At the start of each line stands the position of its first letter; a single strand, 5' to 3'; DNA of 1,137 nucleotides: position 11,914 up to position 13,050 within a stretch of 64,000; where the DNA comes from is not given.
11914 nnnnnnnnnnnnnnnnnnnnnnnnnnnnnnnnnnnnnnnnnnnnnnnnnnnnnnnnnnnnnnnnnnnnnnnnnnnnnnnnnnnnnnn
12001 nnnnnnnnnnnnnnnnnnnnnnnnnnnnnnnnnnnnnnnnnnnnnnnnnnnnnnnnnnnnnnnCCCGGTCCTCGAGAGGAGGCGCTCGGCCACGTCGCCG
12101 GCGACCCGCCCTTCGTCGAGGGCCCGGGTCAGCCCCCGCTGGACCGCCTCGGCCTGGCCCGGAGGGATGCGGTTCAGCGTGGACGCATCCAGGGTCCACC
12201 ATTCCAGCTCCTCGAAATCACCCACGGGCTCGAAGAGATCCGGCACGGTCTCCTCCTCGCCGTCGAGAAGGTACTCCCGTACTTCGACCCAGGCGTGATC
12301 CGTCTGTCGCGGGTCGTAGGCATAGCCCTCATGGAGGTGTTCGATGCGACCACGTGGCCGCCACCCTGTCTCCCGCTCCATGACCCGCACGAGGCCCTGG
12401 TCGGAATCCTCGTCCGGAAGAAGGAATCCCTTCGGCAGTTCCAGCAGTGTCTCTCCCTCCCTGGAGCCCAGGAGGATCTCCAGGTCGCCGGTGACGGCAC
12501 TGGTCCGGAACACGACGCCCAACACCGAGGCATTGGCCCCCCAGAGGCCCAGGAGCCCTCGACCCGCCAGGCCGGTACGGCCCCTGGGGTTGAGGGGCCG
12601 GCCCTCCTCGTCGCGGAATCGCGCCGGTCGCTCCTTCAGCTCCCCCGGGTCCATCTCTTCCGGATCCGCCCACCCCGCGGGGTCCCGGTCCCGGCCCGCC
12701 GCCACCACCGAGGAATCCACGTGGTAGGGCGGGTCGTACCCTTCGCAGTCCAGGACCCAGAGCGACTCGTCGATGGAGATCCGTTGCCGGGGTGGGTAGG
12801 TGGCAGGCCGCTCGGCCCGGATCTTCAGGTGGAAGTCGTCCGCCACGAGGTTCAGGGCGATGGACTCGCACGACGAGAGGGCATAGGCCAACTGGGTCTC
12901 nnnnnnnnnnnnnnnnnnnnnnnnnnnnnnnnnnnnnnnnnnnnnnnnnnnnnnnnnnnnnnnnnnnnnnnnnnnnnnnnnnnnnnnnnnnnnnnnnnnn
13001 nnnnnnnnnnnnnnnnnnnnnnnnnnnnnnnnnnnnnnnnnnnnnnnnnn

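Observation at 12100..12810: Bacterial NUDT9-like domain with a TRPM2-style degenerate Nudix box next to ion channel genes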

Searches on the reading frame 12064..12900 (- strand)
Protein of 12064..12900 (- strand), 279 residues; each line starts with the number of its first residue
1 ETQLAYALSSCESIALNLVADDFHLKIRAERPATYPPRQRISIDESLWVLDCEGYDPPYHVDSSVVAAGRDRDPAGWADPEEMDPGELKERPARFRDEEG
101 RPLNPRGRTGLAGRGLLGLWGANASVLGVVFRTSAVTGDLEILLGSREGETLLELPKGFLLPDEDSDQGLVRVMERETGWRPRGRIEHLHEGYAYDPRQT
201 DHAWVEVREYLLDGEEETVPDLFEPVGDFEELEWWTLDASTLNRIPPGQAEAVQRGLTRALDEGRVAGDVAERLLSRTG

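Call 6: search_solved_structures(query=window:12064-12900:-, max_evalue=0.01, show_alignments=4)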
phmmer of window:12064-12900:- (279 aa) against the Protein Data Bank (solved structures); distinct sequences matched with E-value up to 0.01: 10.
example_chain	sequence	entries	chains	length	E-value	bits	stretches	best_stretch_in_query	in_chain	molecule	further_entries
1q33_A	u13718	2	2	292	1.1e-13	54.3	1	26-132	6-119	ADP-ribose pyrophosphatase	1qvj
8sr7_A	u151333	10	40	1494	2e-08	37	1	40-152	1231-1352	TRPM2 Chanzyme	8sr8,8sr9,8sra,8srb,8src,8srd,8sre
8srh_A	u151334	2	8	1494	2e-08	37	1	40-152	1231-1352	TRPM2 chanzyme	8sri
6mix_A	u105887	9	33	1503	6.8e-08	35.2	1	41-207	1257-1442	Transient receptor potential cation channel subfamily M member 2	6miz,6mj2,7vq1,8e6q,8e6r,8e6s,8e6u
8e6t_A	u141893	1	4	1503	6.8e-08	35.2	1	41-207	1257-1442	Transient receptor potential cation channel subfamily M member 2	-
6puo_A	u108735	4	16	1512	6.8e-08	35.2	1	41-207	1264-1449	Transient receptor potential cation channel subfamily M member 2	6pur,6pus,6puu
6co7_A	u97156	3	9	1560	1.2e-07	34.5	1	98-139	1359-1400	Predicted protein | Transient receptor potential cation channel subfamily M member-like 2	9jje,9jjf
6drj_A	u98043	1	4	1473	2.4e-06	30.2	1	102-214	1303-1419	Transient receptor potential cation channel, subfamily M, member 2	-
6drk_A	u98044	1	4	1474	2.4e-06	30.2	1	102-214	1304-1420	Transient receptor potential cation channel, subfamily M, member 2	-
6d73_B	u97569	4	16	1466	2.4e-06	30.1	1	102-214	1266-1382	Transient receptor potential cation channel, subfamily M | Transient receptor potential cation channel subfamily M member 2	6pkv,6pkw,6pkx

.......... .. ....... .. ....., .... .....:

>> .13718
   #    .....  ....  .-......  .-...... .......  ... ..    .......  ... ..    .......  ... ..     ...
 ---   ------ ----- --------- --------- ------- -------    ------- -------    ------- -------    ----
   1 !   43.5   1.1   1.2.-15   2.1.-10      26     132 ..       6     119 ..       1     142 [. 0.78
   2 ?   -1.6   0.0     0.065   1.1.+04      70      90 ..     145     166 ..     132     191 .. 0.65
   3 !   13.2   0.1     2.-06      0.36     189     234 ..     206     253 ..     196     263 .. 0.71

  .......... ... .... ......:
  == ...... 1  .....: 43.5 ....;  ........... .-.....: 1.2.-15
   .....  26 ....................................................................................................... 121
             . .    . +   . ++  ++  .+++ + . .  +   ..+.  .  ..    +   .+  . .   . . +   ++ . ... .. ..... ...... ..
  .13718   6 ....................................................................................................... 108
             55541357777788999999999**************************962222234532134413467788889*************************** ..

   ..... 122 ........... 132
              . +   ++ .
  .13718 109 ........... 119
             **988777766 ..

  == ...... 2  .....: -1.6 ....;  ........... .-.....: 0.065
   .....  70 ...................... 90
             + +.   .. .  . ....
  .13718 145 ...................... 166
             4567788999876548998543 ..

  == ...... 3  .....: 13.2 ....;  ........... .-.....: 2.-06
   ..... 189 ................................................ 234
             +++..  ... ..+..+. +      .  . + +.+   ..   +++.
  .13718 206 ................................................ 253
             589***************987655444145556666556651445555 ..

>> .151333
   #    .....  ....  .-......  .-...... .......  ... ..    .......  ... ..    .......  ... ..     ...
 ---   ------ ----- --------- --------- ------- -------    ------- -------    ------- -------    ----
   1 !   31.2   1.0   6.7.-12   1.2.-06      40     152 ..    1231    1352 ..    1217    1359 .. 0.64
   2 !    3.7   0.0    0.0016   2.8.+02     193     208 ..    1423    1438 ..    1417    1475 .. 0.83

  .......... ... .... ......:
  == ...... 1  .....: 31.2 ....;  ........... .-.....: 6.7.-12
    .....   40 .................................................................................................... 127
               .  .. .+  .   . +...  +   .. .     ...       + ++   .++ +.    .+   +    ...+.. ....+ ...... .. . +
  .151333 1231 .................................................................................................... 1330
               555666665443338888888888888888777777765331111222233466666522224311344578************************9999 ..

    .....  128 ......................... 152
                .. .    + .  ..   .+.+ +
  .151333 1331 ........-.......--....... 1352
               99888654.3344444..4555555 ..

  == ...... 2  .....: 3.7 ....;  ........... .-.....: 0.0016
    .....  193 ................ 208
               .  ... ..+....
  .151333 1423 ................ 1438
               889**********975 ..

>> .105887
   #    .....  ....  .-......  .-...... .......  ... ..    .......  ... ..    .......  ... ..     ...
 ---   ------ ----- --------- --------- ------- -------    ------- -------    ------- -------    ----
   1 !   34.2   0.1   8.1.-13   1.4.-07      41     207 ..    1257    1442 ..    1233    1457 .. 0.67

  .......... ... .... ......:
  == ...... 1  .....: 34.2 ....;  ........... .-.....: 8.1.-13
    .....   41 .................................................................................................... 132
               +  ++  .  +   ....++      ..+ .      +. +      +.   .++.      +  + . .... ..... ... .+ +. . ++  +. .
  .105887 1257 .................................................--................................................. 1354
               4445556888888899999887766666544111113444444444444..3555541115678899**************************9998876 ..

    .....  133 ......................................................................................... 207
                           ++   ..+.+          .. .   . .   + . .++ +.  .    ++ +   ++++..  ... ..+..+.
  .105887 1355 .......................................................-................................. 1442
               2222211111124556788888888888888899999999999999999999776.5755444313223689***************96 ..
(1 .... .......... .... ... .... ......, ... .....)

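Call 10: search_protein_families(library=pfam, proteins=[window:12064-12900:-], max_evalue=10)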
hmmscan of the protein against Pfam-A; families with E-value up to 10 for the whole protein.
window:12064-12900:- (279 aa): 1 family
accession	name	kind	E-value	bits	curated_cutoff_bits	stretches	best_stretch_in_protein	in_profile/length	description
PF00293.34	NUDIX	-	8.1e-08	32.8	21.1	1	139-254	16-132/134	NUDIX domain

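Call 54: find_homologous_proteins(query=window:12064-12861:-, max_evalue=0.001)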
Query window:12064-12861:- (266 aa): 146 proteins with E <= 0.001 among 3595 candidates; the best 120 are listed.
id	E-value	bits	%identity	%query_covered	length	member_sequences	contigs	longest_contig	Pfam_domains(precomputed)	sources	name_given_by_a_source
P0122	5.2e-113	395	68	100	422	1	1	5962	PF19974.6,PF00293.35,PF25969.1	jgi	jgi:ADP-ribose pyrophosphatase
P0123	4.8e-106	372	80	76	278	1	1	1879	PF25969.1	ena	-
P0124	1.1e-94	335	57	99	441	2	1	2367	PF19974.6,PF00293.35,PF25969.1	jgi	jgi:ADP-ribose pyrophosphatase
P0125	7.3e-94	332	57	100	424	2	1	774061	PF19974.6,PF00293.35,PF25969.1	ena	-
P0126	5.5e-93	329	56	100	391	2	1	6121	PF00293.35,PF25969.1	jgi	jgi:ADP-ribose pyrophosphatase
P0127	1.7e-91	324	57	100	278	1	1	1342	PF00293.35,PF25969.1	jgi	jgi:ADP-ribose pyrophosphatase YjhB (NUDIX family)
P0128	1.1e-89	319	56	98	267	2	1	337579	PF00293.35,PF25969.1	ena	-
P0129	8.3e-89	316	57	99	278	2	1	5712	PF00293.35,PF25969.1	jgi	jgi:ADP-ribose pyrophosphatase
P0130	1.6e-86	308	52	100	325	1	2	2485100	PF00293.35,PF25969.1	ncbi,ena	-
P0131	3.3e-86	307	54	100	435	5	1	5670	PF19974.6,PF00293.35,PF25969.1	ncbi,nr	ncbi:MAG: NUDIX domain-containing protein, partial [Nitrospirota bacterium]|nr:NUDIX domain-containi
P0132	2.3e-84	301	53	100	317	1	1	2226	PF00293.35,PF25969.1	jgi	jgi:ADP-ribose pyrophosphatase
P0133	2.2e-83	298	54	100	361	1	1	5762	PF00293.35,PF25969.1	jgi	jgi:ADP-ribose pyrophosphatase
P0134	4.6e-83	297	54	100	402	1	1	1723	PF00293.35,PF25969.1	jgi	jgi:ADP-ribose pyrophosphatase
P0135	5.1e-82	293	53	100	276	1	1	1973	PF00293.35,PF25969.1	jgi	jgi:ADP-ribose pyrophosphatase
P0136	6.2e-82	293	53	100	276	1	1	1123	PF00293.35,PF25969.1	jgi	-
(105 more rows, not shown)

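Call 91: find_encoding_contigs(protein=P0130, flank=7000, max_places=2)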
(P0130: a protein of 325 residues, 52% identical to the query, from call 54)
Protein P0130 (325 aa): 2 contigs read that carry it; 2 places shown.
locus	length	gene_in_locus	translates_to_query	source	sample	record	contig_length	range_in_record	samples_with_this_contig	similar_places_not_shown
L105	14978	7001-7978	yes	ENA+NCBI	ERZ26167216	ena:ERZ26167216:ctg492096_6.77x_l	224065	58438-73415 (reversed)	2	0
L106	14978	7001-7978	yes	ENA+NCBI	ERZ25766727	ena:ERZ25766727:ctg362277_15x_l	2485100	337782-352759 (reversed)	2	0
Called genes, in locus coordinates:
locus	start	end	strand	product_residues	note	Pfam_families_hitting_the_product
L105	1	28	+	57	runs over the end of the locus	-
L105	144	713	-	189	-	-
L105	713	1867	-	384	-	PF13088:BNR_2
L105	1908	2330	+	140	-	PF00472:RF-1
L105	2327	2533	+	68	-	PF00248:Aldo_ket_red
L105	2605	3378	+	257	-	-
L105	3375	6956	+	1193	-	PF13205:Big_5 (faint), PF11974:bMG3, PF01835:MG2, PF07703:A2M_BRD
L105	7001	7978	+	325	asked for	PF25969:NUDT9_N, PF00293:NUDIX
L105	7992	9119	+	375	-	PF00459:Inositol_P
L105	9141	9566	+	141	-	-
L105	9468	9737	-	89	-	PF16697:Yop-YscD_cpl, PF00498:FHA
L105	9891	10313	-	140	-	PF13581:HATPase_c_2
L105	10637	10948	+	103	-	-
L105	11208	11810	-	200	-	PF07676:PD40 (faint), PF26549:Tricorn_N (weak)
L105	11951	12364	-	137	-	PF08695:Coa1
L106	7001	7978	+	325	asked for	PF25969:NUDT9_N, PF00293:NUDIX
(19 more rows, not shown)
